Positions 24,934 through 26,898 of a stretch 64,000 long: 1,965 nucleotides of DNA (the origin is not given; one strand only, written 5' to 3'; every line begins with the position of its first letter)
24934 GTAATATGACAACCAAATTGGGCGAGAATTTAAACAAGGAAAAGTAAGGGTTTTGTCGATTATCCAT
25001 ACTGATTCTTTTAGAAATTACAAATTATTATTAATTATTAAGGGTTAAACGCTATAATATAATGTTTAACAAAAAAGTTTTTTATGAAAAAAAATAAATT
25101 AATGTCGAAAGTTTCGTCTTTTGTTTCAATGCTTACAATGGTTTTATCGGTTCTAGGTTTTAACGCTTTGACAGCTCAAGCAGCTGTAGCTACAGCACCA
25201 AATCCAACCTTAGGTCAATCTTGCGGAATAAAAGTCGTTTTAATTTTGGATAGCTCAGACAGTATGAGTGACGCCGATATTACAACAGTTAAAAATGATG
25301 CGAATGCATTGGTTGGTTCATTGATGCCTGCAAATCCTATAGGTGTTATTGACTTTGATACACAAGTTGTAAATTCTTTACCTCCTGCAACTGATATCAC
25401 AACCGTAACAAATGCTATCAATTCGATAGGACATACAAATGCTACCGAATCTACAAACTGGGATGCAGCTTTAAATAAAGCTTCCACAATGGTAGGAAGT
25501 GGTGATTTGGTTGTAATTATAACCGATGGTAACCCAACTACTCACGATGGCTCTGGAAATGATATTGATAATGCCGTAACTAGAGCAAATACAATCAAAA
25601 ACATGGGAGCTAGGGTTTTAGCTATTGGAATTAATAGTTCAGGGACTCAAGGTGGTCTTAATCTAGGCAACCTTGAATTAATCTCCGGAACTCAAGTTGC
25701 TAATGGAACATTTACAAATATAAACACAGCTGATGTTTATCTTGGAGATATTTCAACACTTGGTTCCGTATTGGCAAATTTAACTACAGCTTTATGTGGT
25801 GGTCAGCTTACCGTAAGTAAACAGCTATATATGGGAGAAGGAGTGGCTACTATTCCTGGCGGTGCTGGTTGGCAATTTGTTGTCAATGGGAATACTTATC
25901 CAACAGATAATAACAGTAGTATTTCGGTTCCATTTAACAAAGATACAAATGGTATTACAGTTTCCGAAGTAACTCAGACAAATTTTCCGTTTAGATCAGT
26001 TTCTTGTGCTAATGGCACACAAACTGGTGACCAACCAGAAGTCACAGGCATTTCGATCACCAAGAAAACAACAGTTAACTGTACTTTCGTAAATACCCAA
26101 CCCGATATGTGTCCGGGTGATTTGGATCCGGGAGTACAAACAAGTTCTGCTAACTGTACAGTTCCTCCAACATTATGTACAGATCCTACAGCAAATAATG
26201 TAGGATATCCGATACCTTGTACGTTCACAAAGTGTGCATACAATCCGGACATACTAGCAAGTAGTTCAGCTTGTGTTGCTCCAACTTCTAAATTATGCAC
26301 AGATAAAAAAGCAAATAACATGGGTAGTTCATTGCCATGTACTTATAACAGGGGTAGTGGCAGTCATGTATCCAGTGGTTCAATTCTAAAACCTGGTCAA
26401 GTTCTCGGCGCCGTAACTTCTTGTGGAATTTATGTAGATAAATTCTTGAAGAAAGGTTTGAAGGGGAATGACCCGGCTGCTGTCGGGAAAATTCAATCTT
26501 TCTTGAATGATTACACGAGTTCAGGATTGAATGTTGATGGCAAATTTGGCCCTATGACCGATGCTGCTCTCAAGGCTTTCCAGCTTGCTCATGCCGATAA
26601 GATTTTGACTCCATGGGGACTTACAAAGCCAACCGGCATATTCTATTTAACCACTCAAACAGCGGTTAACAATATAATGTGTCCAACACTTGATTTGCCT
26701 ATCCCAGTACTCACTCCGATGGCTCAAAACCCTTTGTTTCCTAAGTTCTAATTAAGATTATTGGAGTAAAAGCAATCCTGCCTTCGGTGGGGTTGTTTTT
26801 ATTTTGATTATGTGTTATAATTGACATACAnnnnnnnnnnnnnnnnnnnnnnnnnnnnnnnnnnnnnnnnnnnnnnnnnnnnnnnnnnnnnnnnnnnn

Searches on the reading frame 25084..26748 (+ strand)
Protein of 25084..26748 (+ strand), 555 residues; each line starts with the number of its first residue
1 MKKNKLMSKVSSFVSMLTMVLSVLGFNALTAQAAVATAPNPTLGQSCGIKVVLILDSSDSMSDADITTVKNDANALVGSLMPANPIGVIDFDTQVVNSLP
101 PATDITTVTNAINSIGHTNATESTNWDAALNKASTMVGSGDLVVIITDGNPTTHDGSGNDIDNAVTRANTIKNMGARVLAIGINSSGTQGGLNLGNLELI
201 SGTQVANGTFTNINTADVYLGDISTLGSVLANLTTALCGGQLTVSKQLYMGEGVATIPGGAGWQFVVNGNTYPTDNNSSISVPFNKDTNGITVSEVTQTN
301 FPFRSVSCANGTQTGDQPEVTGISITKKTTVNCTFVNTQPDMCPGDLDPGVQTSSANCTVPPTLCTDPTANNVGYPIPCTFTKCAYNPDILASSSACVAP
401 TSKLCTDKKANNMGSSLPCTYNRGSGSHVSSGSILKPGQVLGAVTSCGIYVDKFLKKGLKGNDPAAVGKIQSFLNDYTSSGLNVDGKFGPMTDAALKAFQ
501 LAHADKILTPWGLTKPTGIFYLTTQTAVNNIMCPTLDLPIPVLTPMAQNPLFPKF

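Call 3: search_protein_families(library=pfam, proteins=[window:25084-26748:+], max_evalue=10)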
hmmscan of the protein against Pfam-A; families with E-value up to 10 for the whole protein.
window:25084-26748:+ (555 aa): 8 families
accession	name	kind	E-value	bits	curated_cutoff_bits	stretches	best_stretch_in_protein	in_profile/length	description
PF13519.12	VWA_2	-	2.9e-12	47.6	27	1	51-149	1-106/107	von Willebrand factor type A domain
PF00092.34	VWA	-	3.3e-10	40.9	23.8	1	51-204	2-154/174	von Willebrand factor type A domain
PF01471.23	PG_binding_1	-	1.8e-06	28.5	23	1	465-503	3-41/57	Putative peptidoglycan binding domain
PF13768.12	VWA_3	-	8.4e-06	26.3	27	1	50-183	2-135/155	von Willebrand factor type A domain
PF09967.15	DUF2201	-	0.038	14.5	26.4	1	51-141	1-88/123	VWA-like domain (DUF2201)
PF16351.10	DUF4979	-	0.049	14.4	28.9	0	118-197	6-78/165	Domain of unknown function (DUF4979)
PF01882.25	DUF58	-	0.087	12.4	23.4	1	50-148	37-142/216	Protein of unknown function DUF58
PF24255.1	DUF7456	-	7.5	6.7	27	1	102-114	23-35/54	Family of unknown function (DUF7456)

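Call 16: search_protein_families(library=ncbifam, proteins=[window:25084-26748:+], max_evalue=1)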
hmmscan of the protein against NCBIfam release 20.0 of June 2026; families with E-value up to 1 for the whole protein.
window:25084-26748:+ (555 aa): 7 families
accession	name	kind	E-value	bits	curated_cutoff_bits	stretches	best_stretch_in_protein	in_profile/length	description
TIGR02442.1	Cob-chelat-sub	hypoth_equivalog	7.1e-05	21.4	779.45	1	46-188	470-621/641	putative cobaltochelatase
TIGR03788.1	marine_srt_targ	equivalog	0.0008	17.9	551.65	1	35-151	257-381/629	marine proteobacterial sortase target protein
NF010238.0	PRK13685.1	subfamily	0.00094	18.3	432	1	18-191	68-249/335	hypothetical protein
NF047506.1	VWA_BatB_Lepto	exception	0.0012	18.1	350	1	8-152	46-199/324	VWA domain-containing protein BatB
TIGR03436.1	acidobact_VWFA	subfamily_domain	0.0061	16.1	81.25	1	26-125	46-156/324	VWA domain-containing protein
TIGR02869.1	spore_SleB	equivalog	0.11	12.3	236.5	1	456-502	8-51/201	spore cortex-lytic enzyme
NF047508.1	VWA_BatA_Lepto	exception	0.19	10.7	380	0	3-213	42-256/315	VWA domain-containing protein BatA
